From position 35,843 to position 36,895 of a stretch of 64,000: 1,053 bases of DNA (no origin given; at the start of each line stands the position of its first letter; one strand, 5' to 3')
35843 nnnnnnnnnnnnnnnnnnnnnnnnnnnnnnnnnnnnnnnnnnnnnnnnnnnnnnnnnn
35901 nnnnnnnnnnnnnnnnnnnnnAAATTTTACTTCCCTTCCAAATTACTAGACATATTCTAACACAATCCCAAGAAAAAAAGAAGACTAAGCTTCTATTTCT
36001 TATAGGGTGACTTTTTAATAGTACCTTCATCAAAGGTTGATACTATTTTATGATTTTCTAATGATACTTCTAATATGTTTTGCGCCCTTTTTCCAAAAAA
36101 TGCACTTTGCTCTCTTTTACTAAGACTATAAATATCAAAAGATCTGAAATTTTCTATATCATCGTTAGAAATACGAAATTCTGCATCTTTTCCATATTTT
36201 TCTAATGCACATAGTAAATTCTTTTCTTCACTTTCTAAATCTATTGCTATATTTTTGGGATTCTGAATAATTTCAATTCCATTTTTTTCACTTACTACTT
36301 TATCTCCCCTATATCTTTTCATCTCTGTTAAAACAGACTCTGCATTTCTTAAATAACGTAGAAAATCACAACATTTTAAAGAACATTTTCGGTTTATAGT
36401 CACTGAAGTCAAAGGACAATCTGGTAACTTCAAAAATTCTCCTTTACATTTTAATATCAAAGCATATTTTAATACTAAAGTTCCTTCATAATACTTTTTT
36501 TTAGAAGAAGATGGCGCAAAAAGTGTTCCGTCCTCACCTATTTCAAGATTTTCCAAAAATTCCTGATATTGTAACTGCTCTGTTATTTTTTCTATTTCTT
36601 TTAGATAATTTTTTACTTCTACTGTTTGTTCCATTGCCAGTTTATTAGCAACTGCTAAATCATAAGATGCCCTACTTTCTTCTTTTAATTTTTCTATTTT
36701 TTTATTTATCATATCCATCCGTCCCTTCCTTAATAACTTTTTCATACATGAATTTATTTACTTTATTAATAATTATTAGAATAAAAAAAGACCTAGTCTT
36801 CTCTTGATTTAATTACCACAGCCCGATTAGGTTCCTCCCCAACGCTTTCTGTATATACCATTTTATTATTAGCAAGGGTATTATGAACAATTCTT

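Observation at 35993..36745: Lineage-specific Cys-containing coiled-coil protein inserted between mnmE and jag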

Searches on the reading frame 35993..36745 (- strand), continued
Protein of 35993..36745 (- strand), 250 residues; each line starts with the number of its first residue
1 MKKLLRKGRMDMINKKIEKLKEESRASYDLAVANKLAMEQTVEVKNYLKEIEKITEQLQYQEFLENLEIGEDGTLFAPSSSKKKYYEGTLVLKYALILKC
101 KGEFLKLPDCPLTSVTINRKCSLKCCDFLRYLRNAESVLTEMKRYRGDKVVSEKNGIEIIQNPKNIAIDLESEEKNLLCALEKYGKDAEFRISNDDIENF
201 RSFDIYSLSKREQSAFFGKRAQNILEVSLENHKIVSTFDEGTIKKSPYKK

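Call 40: find_encoding_contigs(protein=P0031, flank=5000, max_places=3)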
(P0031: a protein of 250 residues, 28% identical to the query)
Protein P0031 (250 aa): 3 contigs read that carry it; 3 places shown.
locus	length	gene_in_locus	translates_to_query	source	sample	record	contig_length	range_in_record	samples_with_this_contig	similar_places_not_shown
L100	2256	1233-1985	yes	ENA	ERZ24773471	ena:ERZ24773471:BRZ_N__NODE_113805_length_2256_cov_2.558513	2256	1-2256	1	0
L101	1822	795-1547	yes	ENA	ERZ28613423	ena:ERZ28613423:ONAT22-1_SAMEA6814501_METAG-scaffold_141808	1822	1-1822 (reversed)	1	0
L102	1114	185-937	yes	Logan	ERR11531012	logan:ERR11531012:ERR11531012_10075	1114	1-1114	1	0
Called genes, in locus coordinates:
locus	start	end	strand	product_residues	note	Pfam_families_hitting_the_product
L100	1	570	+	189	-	?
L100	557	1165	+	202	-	PF13083:KH_KhpA-B (faint), PF01424:R3H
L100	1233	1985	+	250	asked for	-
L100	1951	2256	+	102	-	?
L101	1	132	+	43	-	?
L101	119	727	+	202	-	PF13083:KH_KhpA-B (faint), PF01424:R3H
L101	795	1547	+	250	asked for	-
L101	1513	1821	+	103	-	?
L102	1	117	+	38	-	?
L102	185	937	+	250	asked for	-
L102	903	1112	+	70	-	?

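Call 41: predict_structure(alignment_id=A3)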
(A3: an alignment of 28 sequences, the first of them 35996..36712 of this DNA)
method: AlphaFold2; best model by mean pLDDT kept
length: 239 residues; sequences in the alignment: 28
mean_pLDDT: 85.9   pTM: 0.75
mean pLDDT of the five models: 85.9, 85.6, 84.9, 84.3, 81.3
residues with pLDDT >= 90: 150; 70-90: 50; 50-70: 33; < 50: 6
segments of 3 or more residues with pLDDT < 50: 102-106
pLDDT, mean of each block of 10 residues (from residue 1): 90 94 92 93 94 95 95 93 91 57 55 94 97 95 91 93 86 91 79 90 96 87 57 56
secondary structure, 60 per line:
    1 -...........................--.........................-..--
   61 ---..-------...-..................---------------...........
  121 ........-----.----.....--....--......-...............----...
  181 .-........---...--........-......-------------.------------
elements in order: H2-28 H31-55 E73-75 H77-94 E110-113 H114-128 E139-143 E146-149 E155-157 H159-173 E178-181 H183-190 H199-206 H208-213

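Call 50: fold_search(model_id=the predicted structure, library=pdb)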
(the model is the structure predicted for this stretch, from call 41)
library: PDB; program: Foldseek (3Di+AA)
matches with E <= 10: 22; with E <= 0.001: 0
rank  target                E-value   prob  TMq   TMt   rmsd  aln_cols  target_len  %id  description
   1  8v5c_A                2.3e-01  0.11  0.17  0.20  14.0       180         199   10  IpaD (122-321) Bound to Deoxycholate (released 2024-08-21)
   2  5vxl_A                3.4e-01  0.11  0.17  0.15  13.1       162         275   12  2.80 A resolution structure of IpaD from Shigella flexneri in complex with single-domain antibody JPS-G3 (released 2017-08-30)
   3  8v5e_A                3.6e-01  0.09  0.17  0.20  13.6       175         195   11  IpaD (122-321) Pi-helix Mutant (delta Q148) Bound to Deoxycholate (released 2024-08-21)
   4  4d3e_MODEL_1_D        5.3e-01  0.04  0.11  0.12  25.8       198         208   15  Tetramer of IpaD, modified from 2J0O, fitted into negative stain electron microscopy reconstruction of the wil (released 2014-12-10)
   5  8v7q_D                7.2e-01  0.07  0.17  0.21  13.5       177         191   12  IpaD (122-321) Pi-helix Mutant (delta Q148) Apo Structure (released 2024-08-21)
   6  8v7s_B                8.2e-01  0.03  0.10  0.12  25.8       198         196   15  IpaD (122-321) Apo Structure (released 2024-08-21)
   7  5vxk_A                1.4e+00  0.06  0.18  0.16  12.6       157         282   12  2.55 A resolution structure of IpaD from Shigella flexneri in complex with single-domain antibody JMK-H2 (released 2017-08-30)
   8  2rr7_MODEL_1_A        1.5e+00  0.02  0.12  0.15  19.1       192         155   13  Microtubule Binding Domain of DYNEIN-C (released 2011-06-08)
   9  8v7q_A                1.7e+00  0.04  0.17  0.20  13.5       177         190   13  IpaD (122-321) Pi-helix Mutant (delta Q148) Apo Structure (released 2024-08-21)
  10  7w5e_D                2.2e+00  0.02  0.07  0.13  14.0        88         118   14  Oxidase ChaP D49L mutant (released 2022-10-26)
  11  3kdk_A                2.9e+00  0.01  0.09  0.11  19.6       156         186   15  Structure of the C-terminal domain of Bacillus subtilis MutL bound to Zn2+ (released 2010-07-21)
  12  5lv1_A                5.1e+00  0.01  0.07  0.07  13.4        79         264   14  2.12 A resolution structure of PtxB from Prochlorococcus marinus (MIT 9301) in complex with phosphite (released 2017-12-06)
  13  7wcc_C                5.4e+00  0.02  0.06  0.12  13.4        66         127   11  Oxidase ChaP-D49L/Q91C mutant (released 2023-05-24)
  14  9hny_Fe               6.5e+00  0.02  0.07  0.13   8.8        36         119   17  Mitoribosomal small subunit in complex with Mettl15 and Mettl17 (released 2025-03-26)
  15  4eo4_A                6.5e+00  0.01  0.10  0.06  13.2       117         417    9  Crystal structure of the yeast mitochondrial threonyl-tRNA synthetase (MST1) in complex with seryl sulfamoyl adenylate (released 2012-07-11)
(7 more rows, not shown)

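Call 54: search_protein_families(library=ncbifam, alignment_id=A3, max_evalue=0.1)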
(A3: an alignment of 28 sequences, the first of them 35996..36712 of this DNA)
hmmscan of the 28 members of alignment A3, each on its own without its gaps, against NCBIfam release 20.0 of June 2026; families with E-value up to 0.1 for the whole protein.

A. member 1, window:35996-36712:- (239 aa): 0 families

B. families by the number of members that match (of 28 scanned): 6 families
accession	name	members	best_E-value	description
NF008099.0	PRK10841.1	4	0.002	two-component system sensor histidine kinase RcsC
NF003380.0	PRK04457.1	1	0.0032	polyamine aminopropyltransferase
TIGR04211.1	SH3_and_anchor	1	0.05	TIGR04211 family SH3 domain-containing protein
TIGR00552.1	nadE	1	0.052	NAD(+) synthase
NF010654.0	PRK14053.1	1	0.057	methyltransferase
TIGR00618.1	sbcc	1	0.071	exonuclease subunit SbcC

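Call 55: search_protein_families(library=phrogs, alignment_id=A3, max_evalue=0.1)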
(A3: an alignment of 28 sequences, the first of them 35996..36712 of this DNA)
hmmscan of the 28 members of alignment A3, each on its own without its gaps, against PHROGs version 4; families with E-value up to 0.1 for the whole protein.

A. member 1, window:35996-36712:- (239 aa): 2 families
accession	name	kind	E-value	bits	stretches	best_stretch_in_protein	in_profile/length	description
phrog_2813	-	head and packaging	0.026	14.4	1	127-183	224-280/451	virion structural protein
phrog_30066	-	unknown function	0.042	14.8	1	105-204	17-118/154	-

B. families by the number of members that match (of 28 scanned): 15 families
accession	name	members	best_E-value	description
phrog_34730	-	1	0.001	-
phrog_15745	-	1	0.022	-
phrog_12467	-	1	0.024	-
phrog_2813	-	1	0.026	virion structural protein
phrog_26708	-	1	0.027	-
phrog_20454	-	1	0.032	baseplate wedge subunit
phrog_30066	-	1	0.042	-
phrog_27899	-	1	0.052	-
phrog_38309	-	1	0.069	-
phrog_21578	-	1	0.07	-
phrog_19070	-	1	0.072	-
phrog_8868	-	1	0.077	-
phrog_19180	-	1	0.085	-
phrog_1456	-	1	0.087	DNA binding protein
phrog_38056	-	1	0.09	-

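Call 66: search_dna_similar(query=window:35996-36712:-, collection=phages, mode=protein, max_evalue=0.01)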
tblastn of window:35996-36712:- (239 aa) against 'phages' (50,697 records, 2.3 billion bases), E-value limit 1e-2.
No match.

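Call 67: search_dna_similar(query=window:35996-36712:-, collection=plasmids, mode=protein, max_evalue=0.01)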
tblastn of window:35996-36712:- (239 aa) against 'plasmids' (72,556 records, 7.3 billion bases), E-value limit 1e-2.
No match.

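Call 69: find_related_loci(query=A6, collection=metagenome_contigs, flank=5000)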
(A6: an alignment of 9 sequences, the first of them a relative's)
Query A6 (215 aa) in metagenome_contigs; peptide patterns used: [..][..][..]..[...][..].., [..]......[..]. (x = any residue, [..] = any of these).
288 stretches matched a pattern; 18 encode a relative of the query (tblastn E <= 1e-3); 18 distinct loci.
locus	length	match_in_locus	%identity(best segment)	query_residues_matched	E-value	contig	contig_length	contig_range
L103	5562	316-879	41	19-214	2e-38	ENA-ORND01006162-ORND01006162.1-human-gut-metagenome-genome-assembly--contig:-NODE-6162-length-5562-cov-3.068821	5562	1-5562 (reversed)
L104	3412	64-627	41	19-214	3e-38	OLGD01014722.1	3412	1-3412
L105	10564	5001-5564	41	19-214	2e-38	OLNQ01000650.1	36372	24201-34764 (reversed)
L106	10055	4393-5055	39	3-213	3e-38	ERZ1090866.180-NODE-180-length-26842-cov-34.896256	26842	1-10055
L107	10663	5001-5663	39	3-213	3e-38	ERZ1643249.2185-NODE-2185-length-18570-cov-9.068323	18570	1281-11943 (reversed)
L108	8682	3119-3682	41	19-214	5e-38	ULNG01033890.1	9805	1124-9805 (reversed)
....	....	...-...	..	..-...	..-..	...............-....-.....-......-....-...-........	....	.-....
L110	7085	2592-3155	40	19-214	3e-37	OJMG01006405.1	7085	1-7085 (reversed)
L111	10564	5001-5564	40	19-214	5e-37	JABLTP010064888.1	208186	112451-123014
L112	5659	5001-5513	40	19-197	7e-35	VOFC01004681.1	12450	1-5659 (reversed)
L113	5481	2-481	42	47-214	3e-33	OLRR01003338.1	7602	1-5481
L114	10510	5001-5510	38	38-214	9e-30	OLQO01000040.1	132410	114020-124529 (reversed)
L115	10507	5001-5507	35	38-214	4e-29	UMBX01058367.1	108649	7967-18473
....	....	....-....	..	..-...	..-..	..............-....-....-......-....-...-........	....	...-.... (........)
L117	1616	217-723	35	38-214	6e-29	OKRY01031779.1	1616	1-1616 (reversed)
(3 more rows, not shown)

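Call 72: find_homologous_proteins(query=A3, max_evalue=0.001)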
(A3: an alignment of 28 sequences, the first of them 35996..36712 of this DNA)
Query A3 (28 sequences) (239 aa, profile of the alignment): 9 proteins with E <= 0.001 among 8000 candidates.
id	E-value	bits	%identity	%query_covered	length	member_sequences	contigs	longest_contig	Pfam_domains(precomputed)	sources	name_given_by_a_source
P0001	5.1e-51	191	100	100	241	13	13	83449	-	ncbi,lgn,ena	-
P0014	4.1e-41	159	-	-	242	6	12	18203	-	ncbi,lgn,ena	-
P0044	5.8e-37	145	25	64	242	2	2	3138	-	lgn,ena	-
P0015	2.3e-32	130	30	16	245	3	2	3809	-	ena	-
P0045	4.4e-30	123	22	26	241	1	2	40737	-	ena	-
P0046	3.2e-27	113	21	51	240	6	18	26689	-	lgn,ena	-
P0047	3.4e-27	113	38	8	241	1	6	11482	-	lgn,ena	-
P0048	6.2e-27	112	30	31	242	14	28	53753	-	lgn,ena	-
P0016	7.2e-19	86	-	-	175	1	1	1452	-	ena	-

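Call 73: search_protein_families(library=padloc, alignment_id=A3, max_evalue=0.1)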
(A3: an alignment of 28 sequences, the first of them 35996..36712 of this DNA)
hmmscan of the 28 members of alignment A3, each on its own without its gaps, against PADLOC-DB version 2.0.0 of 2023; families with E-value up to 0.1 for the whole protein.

A. member 1, window:35996-36712:- (239 aa): 0 families

B. families by the number of members that match (of 28 scanned): 3 families
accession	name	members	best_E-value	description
PDLC01132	PD_DExK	1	0.0034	PDDEXK_1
PDLC05063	PDC-S67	1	0.017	-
PDLC01190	Cas11b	1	0.018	Small subunit of some of I-B systems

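Call 85: find_related_loci(query=A6, collection=viral_contigs, flank=4000)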
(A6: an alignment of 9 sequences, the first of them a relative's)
Query A6 (215 aa) in viral_contigs; peptide patterns used: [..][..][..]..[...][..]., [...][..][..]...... (x = any residue, [..] = any of these).
104 stretches matched a pattern, but none encodes a relative of the query by tblastn (E <= 1e-3).

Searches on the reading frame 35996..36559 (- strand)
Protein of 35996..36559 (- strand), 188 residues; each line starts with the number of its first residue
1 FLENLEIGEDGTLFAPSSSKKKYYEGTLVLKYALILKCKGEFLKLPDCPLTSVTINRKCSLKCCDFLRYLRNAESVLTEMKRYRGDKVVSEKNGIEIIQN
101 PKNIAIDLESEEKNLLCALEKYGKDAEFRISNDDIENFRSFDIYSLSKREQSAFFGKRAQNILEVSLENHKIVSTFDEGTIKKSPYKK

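Call 63: predict_structure(alignment_id=A5)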
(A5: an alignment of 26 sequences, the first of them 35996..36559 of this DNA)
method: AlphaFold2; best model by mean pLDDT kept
length: 188 residues; sequences in the alignment: 26
mean_pLDDT: 85.6   pTM: 0.80
mean pLDDT of the five models: 85.6, 84.9, 83.5, 82.8, 82.6
residues with pLDDT >= 90: 116; 70-90: 39; 50-70: 21; < 50: 12
segments of 3 or more residues with pLDDT < 50: 50-53, 182-188
pLDDT, mean of each block of 10 residues (from residue 1): 93 95 94 92 66 62 95 97 95 93 94 88 90 83 93 96 86 59 48
secondary structure, 60 per line:
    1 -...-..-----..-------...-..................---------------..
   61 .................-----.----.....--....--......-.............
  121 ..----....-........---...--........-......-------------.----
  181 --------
elements in order: E22-24 H26-43 E59-62 H63-77 E88-92 E95-98 E104-106 H108-122 E127-130 H132-139 H148-155 H157-162
